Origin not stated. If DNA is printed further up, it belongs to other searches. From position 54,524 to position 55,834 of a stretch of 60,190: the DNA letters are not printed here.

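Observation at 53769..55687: Radical-SAM enzyme and alpha/alpha-toroid-like protein translationally coupled between RACo and CooC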

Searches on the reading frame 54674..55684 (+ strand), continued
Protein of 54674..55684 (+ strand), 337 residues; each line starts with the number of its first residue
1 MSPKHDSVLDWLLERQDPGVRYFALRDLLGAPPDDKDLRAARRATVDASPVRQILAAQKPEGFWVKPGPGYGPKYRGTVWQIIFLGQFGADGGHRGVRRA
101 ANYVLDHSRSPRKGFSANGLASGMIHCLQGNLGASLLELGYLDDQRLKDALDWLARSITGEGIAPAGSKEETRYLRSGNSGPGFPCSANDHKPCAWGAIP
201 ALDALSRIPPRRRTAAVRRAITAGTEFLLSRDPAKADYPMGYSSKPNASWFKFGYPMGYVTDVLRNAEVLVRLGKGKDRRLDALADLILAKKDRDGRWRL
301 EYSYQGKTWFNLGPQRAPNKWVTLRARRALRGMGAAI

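Call 40: search_solved_structures(query=A3, max_evalue=1, show_alignments=2)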
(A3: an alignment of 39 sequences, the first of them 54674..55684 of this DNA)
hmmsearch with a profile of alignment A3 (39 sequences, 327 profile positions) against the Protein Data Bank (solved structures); distinct sequences matched with E-value up to 1: 23.
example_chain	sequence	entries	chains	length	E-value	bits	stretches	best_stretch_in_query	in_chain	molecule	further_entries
3sqc_A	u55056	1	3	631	2.4e-09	40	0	84-165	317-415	SQUALENE--HOPENE CYCLASE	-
2sqc_A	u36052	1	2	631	4.3e-09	39.1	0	90-172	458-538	SQUALENE-HOPENE CYCLASE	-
1gsz_A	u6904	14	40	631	2.1e-06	30.3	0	90-171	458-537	SQUALENE--HOPENE CYCLASE | SQUALENE-HOPENE CYCLASE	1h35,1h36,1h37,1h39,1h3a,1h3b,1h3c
1w6j_A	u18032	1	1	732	8.9e-06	28.2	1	190-294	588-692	LANOSTEROL SYNTHASE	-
1w6k_A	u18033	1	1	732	1.3e-05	27.7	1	190-294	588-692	LANOSTEROL SYNTHASE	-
8j5z_A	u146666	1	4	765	0.0001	24.7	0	60-172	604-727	Terpene cyclase/mutase family member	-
6vpt_A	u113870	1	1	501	0.00021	23.7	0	81-166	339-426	Cyclase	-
6ij1_A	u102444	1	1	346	0.0013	21.1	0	87-198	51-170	Prenylcyclase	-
8paj_A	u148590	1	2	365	0.0064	18.9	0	270-325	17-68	Squalene-hopene/tetraprenyl-beta-curcumene cyclase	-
5bp8_A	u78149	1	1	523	0.093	15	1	57-116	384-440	Ent-copalyl diphosphate synthase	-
7xr7_A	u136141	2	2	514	0.12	14.7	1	81-210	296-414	SQHop_cyclase_C domain-containing protein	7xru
8zg0_A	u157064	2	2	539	0.12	14.6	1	81-210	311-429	Squalene cyclase C-terminal domain-containing protein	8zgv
8zg1_A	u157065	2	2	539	0.13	14.6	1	81-210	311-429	Squalene cyclase C-terminal domain-containing protein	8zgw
7xq4_A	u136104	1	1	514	0.13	14.5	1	81-210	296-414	SQHop_cyclase_C domain-containing protein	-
7xqz_A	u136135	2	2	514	0.13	14.5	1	81-210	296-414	SQHop_cyclase_C domain-containing protein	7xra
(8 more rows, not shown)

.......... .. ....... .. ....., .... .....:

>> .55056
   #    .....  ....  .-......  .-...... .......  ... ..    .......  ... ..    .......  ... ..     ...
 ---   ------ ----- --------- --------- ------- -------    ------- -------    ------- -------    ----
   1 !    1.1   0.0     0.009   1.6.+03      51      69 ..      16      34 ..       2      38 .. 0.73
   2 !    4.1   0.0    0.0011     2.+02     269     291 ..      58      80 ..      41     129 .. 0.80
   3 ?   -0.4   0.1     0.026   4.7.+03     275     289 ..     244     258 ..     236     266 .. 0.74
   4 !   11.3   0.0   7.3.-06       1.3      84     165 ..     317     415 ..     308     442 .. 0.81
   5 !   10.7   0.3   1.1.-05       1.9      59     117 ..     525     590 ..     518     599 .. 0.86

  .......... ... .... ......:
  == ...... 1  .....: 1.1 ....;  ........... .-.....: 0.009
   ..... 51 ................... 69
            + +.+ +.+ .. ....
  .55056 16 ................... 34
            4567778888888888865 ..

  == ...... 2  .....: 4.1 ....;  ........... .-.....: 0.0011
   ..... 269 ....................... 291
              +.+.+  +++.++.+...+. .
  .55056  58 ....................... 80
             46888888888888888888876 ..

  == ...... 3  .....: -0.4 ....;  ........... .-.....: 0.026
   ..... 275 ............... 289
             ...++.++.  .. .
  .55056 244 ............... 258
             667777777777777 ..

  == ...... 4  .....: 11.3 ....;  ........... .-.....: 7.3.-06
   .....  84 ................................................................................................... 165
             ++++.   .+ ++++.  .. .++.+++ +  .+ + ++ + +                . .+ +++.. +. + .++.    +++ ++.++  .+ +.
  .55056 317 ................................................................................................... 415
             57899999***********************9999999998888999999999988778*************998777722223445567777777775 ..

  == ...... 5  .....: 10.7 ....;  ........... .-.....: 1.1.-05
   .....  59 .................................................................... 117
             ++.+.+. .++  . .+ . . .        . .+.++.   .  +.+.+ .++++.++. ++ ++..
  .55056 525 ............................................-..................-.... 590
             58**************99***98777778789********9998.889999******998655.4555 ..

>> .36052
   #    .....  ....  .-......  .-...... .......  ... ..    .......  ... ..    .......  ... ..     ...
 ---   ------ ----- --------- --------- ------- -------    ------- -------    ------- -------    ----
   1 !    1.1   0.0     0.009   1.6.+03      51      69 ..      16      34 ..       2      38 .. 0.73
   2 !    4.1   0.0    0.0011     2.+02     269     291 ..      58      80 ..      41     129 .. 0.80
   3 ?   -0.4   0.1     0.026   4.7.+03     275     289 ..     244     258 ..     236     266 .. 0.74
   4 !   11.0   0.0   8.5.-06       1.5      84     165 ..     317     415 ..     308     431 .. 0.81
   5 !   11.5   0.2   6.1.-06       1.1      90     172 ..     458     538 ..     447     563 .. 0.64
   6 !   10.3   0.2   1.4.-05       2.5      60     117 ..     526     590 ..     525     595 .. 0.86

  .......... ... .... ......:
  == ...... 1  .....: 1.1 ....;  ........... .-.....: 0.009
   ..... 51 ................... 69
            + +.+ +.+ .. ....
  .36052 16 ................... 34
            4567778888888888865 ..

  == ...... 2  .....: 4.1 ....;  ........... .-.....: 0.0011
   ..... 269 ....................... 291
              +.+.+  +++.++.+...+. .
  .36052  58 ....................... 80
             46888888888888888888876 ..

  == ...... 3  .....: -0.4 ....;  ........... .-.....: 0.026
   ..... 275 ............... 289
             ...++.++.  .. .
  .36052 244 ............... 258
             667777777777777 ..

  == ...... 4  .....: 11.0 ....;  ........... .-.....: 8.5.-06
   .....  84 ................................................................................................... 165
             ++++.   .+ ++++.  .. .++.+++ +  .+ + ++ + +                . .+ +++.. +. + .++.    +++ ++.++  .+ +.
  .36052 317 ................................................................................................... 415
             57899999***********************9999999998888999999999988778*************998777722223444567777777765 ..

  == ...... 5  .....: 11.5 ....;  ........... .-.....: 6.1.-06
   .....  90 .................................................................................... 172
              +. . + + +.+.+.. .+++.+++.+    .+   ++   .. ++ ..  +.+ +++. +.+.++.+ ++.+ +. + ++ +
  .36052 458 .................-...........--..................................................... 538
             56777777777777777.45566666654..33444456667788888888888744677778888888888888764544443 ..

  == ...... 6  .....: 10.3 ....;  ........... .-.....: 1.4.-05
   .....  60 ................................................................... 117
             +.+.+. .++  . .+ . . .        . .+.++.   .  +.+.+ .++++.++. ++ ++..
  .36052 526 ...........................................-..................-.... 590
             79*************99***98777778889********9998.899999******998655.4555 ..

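Call 49: search_protein_families(library=pfam, alignment_id=A4, max_evalue=0.00001)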
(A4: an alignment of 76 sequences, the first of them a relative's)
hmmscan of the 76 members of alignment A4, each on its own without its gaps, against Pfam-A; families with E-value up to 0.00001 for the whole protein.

A. member 1, L022:7240-7899:+ (220 aa): 2 families
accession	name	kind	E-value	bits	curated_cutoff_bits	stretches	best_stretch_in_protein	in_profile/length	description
PF01227.27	GTP_cyclohydroI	-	4.7e-73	244.9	27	1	43-215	5-177/179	GTP cyclohydrolase I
PF14489.11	QueF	-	7.5e-06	26.5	27.3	0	115-173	1-59/81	QueF-like protein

B. families by the number of members that match (of 76 scanned): 114 families (the first 25 are shown)
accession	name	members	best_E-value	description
PF00005.33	ABC_tran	4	4.5e-32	ABC transporter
PF13304.12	AAA_21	4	2.8e-12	AAA domain, putative AbiEii toxin, Type IV TA system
PF00037.32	Fer4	3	1.2e-08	4Fe-4S binding domain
PF13614.12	AAA_31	2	9.3e-64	AAA domain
PF12698.13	ABC2_membrane_3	2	5.5e-44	ABC-2 family transporter protein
PF17762.8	HTH_ParB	2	2.9e-39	ParB HTH domain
PF01656.29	CbiA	2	2.4e-30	CobQ/CobB/MinD/ParA nucleotide binding domain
PF02195.25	ParB_N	2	1.6e-29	ParB N-terminal domain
PF01061.29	ABC2_membrane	2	1.8e-23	ABC-2 type transporter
PF03372.29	Exo_endo_phos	2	2.9e-22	Endonuclease/Exonuclease/phosphatase family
PF00583.31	Acetyltransf_1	2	5.7e-22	Acetyltransferase (GNAT) family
PF12679.13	ABC2_membrane_2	2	1.7e-20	ABC-2 family transporter protein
PF13649.12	Methyltransf_25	2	1.2e-19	Methyltransferase domain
PF08241.18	Methyltransf_11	2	2.6e-19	Methyltransferase domain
PF00440.29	TetR_N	2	1.9e-16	Bacterial regulatory proteins, tetR family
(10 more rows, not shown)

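Call 60: search_protein_families(library=pfam, alignment_id=A3, max_evalue=0.01)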
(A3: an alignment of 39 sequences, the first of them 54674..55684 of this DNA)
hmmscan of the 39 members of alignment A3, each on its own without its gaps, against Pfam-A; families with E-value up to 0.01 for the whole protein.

A. member 1, window:54674-55684:+ (337 aa): 0 families

B. families by the number of members that match (of 39 scanned): 5 families
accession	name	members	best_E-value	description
PF13243.12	SQHop_cyclase_C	13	1.5e-08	Squalene-hopene cyclase C-terminal domain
PF13249.12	SQHop_cyclase_N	7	2.1e-07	Squalene-hopene cyclase N-terminal domain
PF00432.27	Prenyltrans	1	0.00065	Prenyltransferase alpha-alpha toroid domain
PF13646.12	HEAT_2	1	0.0035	HEAT repeats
PF22562.2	UBA_7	1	0.0091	UBA-like domain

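Call 61: search_protein_families(library=ncbifam, alignment_id=A3, max_evalue=0.01)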
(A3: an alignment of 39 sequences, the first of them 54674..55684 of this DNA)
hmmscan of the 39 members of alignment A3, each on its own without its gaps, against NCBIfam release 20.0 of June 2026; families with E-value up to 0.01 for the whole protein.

A. member 1, window:54674-55684:+ (337 aa): 1 family
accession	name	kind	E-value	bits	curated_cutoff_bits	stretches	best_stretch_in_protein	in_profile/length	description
TIGR03463.1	osq_cycl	subfamily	0.0026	16.1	851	0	193-303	451-549/634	2,3-oxidosqualene cyclase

B. families by the number of members that match (of 39 scanned): 4 families
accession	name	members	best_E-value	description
TIGR03463.1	osq_cycl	11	9.4e-07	2,3-oxidosqualene cyclase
TIGR01787.1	squalene_cyclas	10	6.1e-12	squalene/oxidosqualene cyclases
TIGR01507.1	hopene_cyclase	10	6.1e-08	squalene--hopene cyclase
NF053823.1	SCO2321_fam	3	0.0011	SCO2321 family membrane protein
